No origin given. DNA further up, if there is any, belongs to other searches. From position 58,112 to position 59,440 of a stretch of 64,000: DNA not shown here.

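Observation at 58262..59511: AT-rich two-gene insert encoding a PD-(D/E)xK nuclease-like protein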

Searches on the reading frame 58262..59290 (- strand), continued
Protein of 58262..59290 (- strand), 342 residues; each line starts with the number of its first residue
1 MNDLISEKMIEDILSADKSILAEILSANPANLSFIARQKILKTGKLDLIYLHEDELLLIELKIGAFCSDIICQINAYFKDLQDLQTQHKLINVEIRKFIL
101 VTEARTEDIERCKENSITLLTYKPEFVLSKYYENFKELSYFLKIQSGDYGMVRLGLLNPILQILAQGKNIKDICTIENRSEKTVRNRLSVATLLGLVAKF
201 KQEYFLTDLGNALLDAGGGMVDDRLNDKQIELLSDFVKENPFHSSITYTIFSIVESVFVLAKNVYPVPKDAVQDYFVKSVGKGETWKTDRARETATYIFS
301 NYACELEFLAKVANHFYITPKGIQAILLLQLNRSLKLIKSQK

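Call 34: search_solved_structures(query=A1, max_evalue=10, show_alignments=3)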
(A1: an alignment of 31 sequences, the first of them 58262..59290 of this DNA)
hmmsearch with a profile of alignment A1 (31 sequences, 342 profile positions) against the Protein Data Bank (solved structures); distinct sequences matched with E-value up to 10: 8.
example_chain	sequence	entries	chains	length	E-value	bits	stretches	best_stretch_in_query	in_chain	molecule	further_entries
8bby_A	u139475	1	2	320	0.12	14.8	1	143-223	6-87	S-layer protein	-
1p4w_A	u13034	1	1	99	0.13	14.6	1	143-197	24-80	rcsB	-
1fse_A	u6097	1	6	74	0.5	12.7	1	160-197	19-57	GERE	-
1zlj_A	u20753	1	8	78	0.53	12.7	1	160-210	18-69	Dormancy Survival Regulator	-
5o8y_A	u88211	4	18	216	0.53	12.6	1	140-196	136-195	Transcriptional regulatory protein RcsB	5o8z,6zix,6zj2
5vxn_A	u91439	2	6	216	0.54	12.6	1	140-196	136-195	Transcriptional regulatory protein RcsB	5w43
6eo2_A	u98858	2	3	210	0.65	12.4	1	140-194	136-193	Transcriptional regulatory protein RcsB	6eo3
1zlk_A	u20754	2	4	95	0.91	11.9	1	160-210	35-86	Dormancy Survival Regulator | TWO COMPONENT TRANSCRIPTIONAL REGULATORY PROTEIN DEVR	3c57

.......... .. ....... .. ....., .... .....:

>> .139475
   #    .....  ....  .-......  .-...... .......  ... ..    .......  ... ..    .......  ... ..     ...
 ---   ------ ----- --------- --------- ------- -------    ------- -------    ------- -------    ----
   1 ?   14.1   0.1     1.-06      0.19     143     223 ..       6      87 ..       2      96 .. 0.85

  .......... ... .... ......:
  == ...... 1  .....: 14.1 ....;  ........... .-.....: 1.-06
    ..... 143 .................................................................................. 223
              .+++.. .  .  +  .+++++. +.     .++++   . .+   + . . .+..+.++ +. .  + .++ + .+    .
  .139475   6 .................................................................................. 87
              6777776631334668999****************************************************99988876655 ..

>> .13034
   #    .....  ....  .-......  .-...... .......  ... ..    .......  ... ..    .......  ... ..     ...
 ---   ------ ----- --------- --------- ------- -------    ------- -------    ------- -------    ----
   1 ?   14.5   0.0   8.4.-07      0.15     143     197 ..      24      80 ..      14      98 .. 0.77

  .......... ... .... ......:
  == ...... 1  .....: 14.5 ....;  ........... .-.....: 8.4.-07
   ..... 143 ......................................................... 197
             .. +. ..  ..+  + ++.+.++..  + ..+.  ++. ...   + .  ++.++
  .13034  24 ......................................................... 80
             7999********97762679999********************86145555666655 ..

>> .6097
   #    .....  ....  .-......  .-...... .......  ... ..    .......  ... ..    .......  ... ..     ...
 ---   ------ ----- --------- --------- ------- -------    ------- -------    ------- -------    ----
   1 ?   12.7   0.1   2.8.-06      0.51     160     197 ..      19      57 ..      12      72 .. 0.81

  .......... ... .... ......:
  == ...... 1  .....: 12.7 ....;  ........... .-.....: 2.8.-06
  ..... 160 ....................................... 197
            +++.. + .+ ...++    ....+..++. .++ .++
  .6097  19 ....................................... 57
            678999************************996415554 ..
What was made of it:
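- Tried and rejected: A profile search gave only marginal LuxR/GerE HTH hits (call 34).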

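Call 42: search_dna_similar(query=window:58262-59290:-, collection=plasmids, mode=protein, max_evalue=0.001)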
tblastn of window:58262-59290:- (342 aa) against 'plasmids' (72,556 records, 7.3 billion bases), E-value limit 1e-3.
Records with a match: 1; places in all: 1; records where one place covers at least 80% of the query: 1.
Best place of each record, by identity: <60% 1.
By first word of the organism name: Halobaculum 1.
By predicted mobility (MOB-suite, as given by PLSDB): non-mobilizable 1.
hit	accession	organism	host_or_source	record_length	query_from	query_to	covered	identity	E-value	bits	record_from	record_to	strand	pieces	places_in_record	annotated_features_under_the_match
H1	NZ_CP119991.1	Halobaculum marinum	cell culture,sediment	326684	6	340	98%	28.0%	1e-30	129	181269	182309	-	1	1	hypothetical protein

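Call 43: search_dna_similar(query=window:58262-59290:-, collection=phages, mode=protein, max_evalue=0.001)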
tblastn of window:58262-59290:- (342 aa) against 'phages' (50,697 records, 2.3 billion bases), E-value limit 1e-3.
No match.

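Call 44: find_related_loci(query=A1, collection=viral_contigs, flank=6000)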
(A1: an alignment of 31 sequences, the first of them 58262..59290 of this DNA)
Query A1 (342 aa) in viral_contigs; peptide patterns used: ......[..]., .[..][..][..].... (x = any residue, [..] = any of these).
146 stretches matched a pattern, but none encodes a relative of the query by tblastn (E <= 1e-3).
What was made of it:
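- It is absent from phages and almost absent from plasmids (calls 42-44).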

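Call 45: get_annotated_region(hit=H1, flank=6000)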
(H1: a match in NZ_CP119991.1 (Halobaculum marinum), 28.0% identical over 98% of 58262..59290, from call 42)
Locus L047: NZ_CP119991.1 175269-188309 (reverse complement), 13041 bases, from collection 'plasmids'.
description: Halobaculum sp. DT55 plasmid unnamed2, complete sequence
organism: Halobaculum marinum (NCBI taxid 3031996)
taxonomy: Archaea; Euryarchaeota; Halobacteria; Halobacteriales; Haloferacaceae; Halobaculum; Halobaculum marinum
host: -; source: cell culture,sediment; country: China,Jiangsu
typing (MOB-suite, as given by PLSDB): non-mobilizable
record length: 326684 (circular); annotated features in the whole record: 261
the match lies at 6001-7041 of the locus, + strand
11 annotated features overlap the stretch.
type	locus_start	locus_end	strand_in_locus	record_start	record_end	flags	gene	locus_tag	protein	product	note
CDS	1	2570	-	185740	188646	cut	-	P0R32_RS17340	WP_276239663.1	queuine tRNA-ribosyltransferase tRNA-guanine transglycosylase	-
CDS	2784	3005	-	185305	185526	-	-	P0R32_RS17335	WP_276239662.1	hypothetical protein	-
CDS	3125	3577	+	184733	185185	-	-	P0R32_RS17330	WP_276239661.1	6-pyruvoyl tetrahydropterin synthase family protein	-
CDS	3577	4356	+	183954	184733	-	-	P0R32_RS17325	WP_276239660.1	7-carboxy-7-deazaguanine synthase QueE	-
CDS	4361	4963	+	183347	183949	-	folE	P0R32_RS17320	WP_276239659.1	GTP cyclohydrolase I FolE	-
CDS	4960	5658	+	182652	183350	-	queC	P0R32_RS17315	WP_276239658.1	7-cyano-7-deazaguanine synthase QueC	GO:0008616 - queuosine biosynthetic process [Evidence IEA]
CDS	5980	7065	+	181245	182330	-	-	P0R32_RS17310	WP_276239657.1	hypothetical protein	-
CDS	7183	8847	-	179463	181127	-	-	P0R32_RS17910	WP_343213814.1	PD-(D/E)XK nuclease family protein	-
CDS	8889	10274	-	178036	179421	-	-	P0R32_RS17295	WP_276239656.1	ATP-dependent helicase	-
CDS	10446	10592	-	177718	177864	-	-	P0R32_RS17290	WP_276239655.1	hypothetical protein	-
CDS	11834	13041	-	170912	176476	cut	-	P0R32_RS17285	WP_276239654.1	DEAD/DEAH box helicase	-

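Call 56: search_protein_representatives(alignment_id=A1)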
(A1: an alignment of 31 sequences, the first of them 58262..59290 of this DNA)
Query: 31 sequences, 342 profile positions. Proteins with E-value up to 0.001 (for the whole library): 166; up to 1e-10: 114; up to 1e-30: 48. The best 150 are listed.
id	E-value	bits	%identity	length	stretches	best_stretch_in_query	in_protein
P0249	1.3e-131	455.3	-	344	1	4-342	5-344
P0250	1.4e-104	366.4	-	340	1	4-342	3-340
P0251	8.1e-80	285.0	-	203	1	143-341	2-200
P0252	1.5e-77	277.6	-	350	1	4-340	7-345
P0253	4.5e-77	276.0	-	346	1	5-341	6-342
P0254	1.7e-75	270.8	-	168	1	179-341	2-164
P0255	2.7e-75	270.1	-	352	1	4-340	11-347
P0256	8.0e-73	262.0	-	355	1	3-339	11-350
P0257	4.9e-72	259.4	-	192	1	1-186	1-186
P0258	1.6e-70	254.4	-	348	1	4-340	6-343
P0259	6.0e-69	249.3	-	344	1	4-341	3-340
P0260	6.9e-64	232.6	-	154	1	1-154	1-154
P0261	8.0e-64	232.4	-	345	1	4-339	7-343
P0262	1.4e-63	231.6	-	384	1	5-340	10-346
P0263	1.8e-63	231.3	-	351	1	3-339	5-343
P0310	5.8e-26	107.9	-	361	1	2-323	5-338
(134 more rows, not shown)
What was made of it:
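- The family is tiny, with 166 representatives among 1.84 billion proteins (call 56).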

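Call 60: find_related_loci(query=A3, collection=metagenome_contigs, flank=5000)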
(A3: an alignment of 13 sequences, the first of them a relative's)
Query A3 (350 aa) in metagenome_contigs; peptide patterns used: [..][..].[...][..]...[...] (x = any residue, [..] = any of these).
600 stretches matched a pattern (row limit reached: there are more); 116 encode a relative of the query (tblastn E <= 1e-3); the best 80 are kept; 80 distinct loci.
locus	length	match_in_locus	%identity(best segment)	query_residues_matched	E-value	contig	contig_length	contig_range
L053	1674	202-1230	67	8-350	2e-172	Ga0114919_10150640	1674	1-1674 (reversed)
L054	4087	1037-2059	66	8-348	1e-160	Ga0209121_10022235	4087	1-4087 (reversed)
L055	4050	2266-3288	68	8-348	3e-156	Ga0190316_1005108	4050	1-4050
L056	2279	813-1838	62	6-348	8e-160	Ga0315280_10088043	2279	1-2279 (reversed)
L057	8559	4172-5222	65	8-348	8e-149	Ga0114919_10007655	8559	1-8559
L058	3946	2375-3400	61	6-348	9e-152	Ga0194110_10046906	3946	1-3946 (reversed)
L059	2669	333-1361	62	8-350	6e-155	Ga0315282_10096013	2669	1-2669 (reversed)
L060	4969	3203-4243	61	1-348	9e-147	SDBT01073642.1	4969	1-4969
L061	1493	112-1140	61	8-350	1e-154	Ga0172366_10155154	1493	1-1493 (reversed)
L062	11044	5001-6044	55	3-350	1e-136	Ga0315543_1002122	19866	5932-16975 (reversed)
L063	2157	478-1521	55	3-350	9e-146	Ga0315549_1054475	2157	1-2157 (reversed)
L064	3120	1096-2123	60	3-346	3e-138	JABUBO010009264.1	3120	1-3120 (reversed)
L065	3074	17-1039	51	6-348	3e-118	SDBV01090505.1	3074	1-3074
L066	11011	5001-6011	53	8-346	3e-108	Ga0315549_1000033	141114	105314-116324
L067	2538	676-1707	47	2-346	5e-110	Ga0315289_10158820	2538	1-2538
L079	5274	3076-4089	47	6-346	1e-89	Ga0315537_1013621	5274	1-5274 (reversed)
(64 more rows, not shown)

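Call 66: fold_search(model_id=the predicted structure, library=pdb)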
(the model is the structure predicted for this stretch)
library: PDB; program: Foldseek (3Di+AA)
matches with E <= 10: 1237; with E <= 0.001: 4
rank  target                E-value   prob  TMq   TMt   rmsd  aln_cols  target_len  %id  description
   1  2vld_B                3.9e-05  1.00  0.29  0.42   2.9       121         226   14  crystal structure of a repair endonuclease from Pyrococcus abyssi (released 2009-05-19)
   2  2vld_A                6.4e-05  1.00  0.29  0.42   3.0       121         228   14  crystal structure of a repair endonuclease from Pyrococcus abyssi (released 2009-05-19)
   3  5gke_A                7.5e-05  1.00  0.29  0.40   2.7       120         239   12  Structure of EndoMS-dsDNA1 complex (released 2016-11-02)
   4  8em1_B                3.1e-04  0.99  0.31  0.24  17.3       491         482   10  Type IIS Restriction Endonuclease PaqCI, DNA Unbound (released 2023-03-22)
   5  1y88                  2.8e-03  1.00  0.25  0.41  12.5       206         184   11  Crystal Structure of Protein of Unknown Function AF1548 (released 2004-12-21)
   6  9nxx_D                2.8e-03  0.75  0.23  0.21  27.2       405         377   10  LmuA_conformation 1 (released 2025-12-17)
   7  3fov                  3.9e-03  1.00  0.20  0.56   5.1        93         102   16  Crystal structure of protein RPA0323 of unknown function from Rhodopseudomonas palustris (released 2009-01-13)
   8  9nl2_A                7.6e-03  1.00  0.21  0.08   5.3       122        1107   15  Structure of R2 retrotransposon protein from Platysternon megacephalum initiating target-primed reverse transcription (released 2025-06-18)
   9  4f0q_D                8.9e-03  1.00  0.24  0.19   5.1       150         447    9  MspJI Restriction Endonuclease - P21 Form (released 2012-08-08)
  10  5gkj_B                1.1e-02  1.00  0.27  0.39   3.6       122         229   14  Structure of EndoMS in apo form (released 2016-11-02)
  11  4o5v                  1.1e-02  0.97  0.16  0.24  11.0       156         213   13  Crystal structure of T. acidophilum IdeR (released 2014-11-05)
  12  7orj_A                1.2e-02  0.51  0.20  0.05  22.1       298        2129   10  La Crosse virus polymerase at transcription capped RNA cleavage stage (released 2022-02-16)
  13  7orl_A                1.3e-02  0.47  0.20  0.05  19.6       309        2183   11  La Crosse virus polymerase at transcription initiation stage (released 2022-02-16)
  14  7oe3                  1.5e-02  0.25  0.18  0.05  35.1       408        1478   12  Apo-structure of Lassa virus L protein (well-resolved endonuclease) [APO-ENDO] (released 2021-12-01)
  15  9ibq_A                1.5e-02  0.97  0.22  0.25   7.5       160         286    8  Structure of BstEII with DNA substrate (released 2026-03-04)
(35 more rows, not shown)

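Call 77: search_dna_similar(query=L047:5980-7065:+, collection=plasmids, mode=protein, max_evalue=0.001, max_rows=30)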
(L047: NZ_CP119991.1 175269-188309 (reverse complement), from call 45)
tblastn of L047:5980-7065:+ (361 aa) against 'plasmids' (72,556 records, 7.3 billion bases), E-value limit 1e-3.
Records with a match: 1; places in all: 1; records where one place covers at least 80% of the query: 1.
Best place of each record, by identity: >=99% 1.
By first word of the organism name: Halobaculum 1.
By predicted mobility (MOB-suite, as given by PLSDB): non-mobilizable 1.
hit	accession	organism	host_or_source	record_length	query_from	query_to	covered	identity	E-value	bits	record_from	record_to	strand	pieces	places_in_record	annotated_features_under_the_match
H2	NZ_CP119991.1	Halobaculum marinum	cell culture,sediment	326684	1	361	100%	100.0%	0e+0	706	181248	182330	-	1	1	hypothetical protein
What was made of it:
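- Tried and rejected: One distant plasmid hit was found (calls 42-44, 77).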

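Call 78: find_homologous_proteins(query=L047:5980-7065:+, max_evalue=0.00001)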
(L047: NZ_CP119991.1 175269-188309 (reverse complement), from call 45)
Query L047:5980-7065:+ (361 aa): 8 proteins with E <= 0.00001 among 8000 candidates.
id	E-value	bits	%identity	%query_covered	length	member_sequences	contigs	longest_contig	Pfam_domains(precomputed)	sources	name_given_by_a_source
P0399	6.8e-234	793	100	100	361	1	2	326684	-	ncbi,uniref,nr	ncbi:hypothetical protein [Halobaculum marinum]|uniref:Uncharacterized protein n=1 Tax=Halobaculum m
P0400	6.1e-127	441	56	98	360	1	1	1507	-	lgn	-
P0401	2.8e-122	426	55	98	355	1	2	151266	PF01939.22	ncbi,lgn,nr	ncbi:PDDEXK family nuclease [Natronolimnobius baerhuensis]|nr:endonuclease NucS domain-containing pr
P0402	6.8e-121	422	54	98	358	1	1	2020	-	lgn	-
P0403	5.0e-117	409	53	99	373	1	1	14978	-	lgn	-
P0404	6.7e-103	362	50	98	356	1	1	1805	PF01939.22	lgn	-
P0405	3.1e-88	314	50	83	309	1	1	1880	-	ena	-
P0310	3.2e-56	209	37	95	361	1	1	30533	-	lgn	-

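Call 79: find_encoding_contigs(protein=P0401, flank=7000, max_places=1)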
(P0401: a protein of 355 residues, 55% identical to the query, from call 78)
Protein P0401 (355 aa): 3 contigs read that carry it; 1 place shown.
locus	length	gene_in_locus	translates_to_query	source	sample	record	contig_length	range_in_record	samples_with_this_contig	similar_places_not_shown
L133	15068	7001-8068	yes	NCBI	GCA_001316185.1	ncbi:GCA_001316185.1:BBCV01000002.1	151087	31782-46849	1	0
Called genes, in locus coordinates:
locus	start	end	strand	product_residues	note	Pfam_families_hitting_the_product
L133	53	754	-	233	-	PF21818:DUF6884 (weak)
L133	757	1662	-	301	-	-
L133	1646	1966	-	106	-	-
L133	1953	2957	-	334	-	-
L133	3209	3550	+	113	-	PF24035:DUF7344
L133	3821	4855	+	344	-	PF01702:TGT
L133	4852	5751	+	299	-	-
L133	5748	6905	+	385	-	PF10923:BrxC_BrxD, PF20703:nSTAND1 (faint), PF13401:AAA_22 (faint)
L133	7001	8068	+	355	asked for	PF01939:NucS_C (faint)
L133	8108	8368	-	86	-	-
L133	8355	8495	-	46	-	-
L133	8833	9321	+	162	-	-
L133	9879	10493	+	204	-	-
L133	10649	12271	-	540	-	-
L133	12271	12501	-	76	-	-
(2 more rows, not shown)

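Call 80: find_encoding_contigs(protein=P0403, flank=7000, max_places=1)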
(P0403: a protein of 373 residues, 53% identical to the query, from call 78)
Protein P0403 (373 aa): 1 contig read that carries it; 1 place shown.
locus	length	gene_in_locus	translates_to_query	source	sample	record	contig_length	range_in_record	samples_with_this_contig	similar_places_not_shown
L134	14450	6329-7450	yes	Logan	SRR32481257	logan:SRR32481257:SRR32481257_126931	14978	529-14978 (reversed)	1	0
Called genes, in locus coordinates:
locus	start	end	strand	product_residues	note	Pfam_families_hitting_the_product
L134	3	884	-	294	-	?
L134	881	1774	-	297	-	-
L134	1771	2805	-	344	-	PF01702:TGT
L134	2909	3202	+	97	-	PF01638:HxlR (weak)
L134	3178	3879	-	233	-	-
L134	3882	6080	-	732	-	-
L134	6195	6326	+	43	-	-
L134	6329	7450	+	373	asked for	-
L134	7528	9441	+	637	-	-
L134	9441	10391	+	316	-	-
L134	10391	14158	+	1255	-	-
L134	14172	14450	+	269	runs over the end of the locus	?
